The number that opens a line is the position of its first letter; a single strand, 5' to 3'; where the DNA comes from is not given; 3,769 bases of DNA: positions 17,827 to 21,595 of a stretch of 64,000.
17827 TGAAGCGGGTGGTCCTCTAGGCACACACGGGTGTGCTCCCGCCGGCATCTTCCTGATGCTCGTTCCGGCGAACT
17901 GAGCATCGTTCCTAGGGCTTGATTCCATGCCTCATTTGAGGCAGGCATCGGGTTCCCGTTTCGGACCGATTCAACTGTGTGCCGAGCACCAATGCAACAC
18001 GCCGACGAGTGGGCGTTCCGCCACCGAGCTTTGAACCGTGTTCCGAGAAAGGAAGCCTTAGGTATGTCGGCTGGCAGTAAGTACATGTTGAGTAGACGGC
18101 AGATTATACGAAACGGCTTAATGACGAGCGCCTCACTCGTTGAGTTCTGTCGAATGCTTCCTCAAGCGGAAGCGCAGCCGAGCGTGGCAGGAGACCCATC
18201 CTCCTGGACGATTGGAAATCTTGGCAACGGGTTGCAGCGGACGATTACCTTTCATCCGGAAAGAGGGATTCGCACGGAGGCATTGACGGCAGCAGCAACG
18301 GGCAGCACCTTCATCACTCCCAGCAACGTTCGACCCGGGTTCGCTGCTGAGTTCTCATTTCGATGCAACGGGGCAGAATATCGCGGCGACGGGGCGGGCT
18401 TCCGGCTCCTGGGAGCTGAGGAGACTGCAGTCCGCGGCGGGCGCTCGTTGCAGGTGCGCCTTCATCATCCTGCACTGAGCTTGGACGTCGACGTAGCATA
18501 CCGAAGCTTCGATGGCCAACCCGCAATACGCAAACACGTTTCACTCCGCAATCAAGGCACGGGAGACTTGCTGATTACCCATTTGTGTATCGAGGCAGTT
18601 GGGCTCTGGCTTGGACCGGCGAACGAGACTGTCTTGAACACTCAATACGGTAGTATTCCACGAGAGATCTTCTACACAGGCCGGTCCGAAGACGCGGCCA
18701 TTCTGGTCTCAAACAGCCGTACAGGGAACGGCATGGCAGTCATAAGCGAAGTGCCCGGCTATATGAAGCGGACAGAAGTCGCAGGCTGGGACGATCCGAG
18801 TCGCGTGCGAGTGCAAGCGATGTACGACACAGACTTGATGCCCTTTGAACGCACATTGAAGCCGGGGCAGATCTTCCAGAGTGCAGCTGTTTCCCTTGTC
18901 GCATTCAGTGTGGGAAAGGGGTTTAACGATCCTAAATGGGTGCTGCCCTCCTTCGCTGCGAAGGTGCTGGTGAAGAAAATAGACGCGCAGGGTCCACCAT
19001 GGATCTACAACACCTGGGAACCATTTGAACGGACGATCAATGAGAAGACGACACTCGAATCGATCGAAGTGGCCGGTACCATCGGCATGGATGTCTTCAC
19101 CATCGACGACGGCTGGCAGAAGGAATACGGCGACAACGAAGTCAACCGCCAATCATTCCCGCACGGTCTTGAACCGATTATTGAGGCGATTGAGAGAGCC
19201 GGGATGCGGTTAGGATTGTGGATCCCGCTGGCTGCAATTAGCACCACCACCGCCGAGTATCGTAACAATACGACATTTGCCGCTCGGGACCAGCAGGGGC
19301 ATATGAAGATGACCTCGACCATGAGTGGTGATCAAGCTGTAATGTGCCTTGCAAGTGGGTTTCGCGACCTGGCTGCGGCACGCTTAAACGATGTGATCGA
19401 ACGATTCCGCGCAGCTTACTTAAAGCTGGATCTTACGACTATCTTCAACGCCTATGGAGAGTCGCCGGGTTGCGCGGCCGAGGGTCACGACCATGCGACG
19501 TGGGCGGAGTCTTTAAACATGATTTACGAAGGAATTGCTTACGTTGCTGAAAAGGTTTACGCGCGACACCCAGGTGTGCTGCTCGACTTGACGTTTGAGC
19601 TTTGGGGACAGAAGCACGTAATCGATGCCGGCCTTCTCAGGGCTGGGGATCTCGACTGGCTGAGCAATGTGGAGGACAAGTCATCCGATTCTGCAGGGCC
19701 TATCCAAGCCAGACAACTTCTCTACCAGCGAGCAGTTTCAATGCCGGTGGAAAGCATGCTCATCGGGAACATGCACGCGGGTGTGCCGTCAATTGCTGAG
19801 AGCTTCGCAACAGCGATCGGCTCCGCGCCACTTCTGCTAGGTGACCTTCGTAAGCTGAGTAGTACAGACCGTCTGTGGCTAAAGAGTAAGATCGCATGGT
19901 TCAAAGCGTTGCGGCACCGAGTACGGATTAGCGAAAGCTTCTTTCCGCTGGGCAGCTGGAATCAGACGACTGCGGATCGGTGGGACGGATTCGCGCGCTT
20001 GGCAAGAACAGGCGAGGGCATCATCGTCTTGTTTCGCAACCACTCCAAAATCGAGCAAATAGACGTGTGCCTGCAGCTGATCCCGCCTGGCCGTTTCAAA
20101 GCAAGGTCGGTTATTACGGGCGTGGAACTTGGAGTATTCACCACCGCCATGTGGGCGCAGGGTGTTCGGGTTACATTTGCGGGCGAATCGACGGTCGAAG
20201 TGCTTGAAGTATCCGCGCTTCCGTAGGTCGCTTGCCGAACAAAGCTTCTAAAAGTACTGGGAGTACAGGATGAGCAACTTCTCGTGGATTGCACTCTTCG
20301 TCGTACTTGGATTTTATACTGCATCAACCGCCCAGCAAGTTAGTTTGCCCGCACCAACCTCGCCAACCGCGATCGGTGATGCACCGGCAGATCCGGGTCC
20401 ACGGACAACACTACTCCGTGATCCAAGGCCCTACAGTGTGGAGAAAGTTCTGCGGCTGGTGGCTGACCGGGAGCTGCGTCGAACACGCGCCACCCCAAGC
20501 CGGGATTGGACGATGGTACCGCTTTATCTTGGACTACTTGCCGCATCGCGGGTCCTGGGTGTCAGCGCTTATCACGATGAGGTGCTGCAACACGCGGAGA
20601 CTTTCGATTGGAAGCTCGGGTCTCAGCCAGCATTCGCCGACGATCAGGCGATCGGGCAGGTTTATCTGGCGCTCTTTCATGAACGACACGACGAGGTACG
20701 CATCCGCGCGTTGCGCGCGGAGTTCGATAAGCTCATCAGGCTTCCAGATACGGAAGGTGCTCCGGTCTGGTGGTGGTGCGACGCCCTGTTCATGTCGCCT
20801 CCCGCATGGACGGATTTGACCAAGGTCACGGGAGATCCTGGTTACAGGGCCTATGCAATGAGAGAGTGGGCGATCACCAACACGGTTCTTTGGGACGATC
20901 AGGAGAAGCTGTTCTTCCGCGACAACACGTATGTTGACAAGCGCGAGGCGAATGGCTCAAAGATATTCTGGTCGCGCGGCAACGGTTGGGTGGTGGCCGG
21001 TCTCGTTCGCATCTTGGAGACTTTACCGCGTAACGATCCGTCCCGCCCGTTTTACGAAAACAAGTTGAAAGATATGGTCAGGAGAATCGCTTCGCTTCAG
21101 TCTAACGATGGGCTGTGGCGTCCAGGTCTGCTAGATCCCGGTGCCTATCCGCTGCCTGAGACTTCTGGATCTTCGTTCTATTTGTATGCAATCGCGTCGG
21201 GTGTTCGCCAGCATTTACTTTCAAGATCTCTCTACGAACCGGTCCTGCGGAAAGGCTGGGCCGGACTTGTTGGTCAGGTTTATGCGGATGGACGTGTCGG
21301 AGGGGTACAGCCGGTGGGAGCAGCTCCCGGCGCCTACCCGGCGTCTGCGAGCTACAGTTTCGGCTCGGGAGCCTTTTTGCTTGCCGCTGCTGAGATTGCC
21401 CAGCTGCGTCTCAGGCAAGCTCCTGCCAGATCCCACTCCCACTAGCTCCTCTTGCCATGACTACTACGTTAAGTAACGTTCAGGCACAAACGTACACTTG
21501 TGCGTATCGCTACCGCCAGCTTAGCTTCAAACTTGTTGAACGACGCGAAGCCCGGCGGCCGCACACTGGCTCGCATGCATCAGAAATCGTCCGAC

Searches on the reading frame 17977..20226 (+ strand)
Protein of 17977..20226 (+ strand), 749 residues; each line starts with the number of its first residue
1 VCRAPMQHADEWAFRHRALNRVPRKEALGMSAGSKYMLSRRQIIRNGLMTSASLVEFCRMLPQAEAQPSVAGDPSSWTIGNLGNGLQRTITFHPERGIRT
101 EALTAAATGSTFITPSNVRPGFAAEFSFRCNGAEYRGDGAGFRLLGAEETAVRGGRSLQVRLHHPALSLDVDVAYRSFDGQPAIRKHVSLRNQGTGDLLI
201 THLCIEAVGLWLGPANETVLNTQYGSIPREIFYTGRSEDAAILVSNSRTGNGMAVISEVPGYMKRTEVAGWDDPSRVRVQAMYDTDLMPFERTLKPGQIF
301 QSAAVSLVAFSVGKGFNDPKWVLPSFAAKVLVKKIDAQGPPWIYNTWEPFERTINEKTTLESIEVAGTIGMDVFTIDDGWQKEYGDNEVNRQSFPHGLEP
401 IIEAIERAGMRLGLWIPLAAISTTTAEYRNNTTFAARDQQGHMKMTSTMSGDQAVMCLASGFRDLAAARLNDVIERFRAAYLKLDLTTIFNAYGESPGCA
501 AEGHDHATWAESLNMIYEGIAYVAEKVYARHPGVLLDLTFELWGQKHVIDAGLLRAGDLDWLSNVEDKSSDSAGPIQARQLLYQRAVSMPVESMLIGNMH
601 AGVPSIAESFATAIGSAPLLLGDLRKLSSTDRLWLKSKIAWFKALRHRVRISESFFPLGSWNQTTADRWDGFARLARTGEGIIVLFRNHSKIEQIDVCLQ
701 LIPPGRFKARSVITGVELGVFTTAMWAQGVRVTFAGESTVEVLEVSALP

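Call 74: search_protein_families(library=pfam, proteins=[window:17977-20226:+], max_evalue=0.00001)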
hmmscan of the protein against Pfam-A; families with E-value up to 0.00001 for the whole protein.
window:17977-20226:+ (749 aa): 1 family
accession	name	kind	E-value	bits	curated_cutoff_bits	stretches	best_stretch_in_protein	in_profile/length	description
PF02065.24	Melibiase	-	1.1e-15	57.9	27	1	328-591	28-280/347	Melibiase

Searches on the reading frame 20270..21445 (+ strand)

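Call 76: search_protein_families(library=pfam, proteins=[window:20270-21445:+], max_evalue=0.00001)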
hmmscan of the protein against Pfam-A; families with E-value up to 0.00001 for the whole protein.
window:20270-21445:+ (391 aa): 1 family
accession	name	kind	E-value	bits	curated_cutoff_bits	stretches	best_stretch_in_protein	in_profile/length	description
PF07470.19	Glyco_hydro_88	-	2e-67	228.1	26.6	1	72-378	21-350/352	Glycosyl Hydrolase Family 88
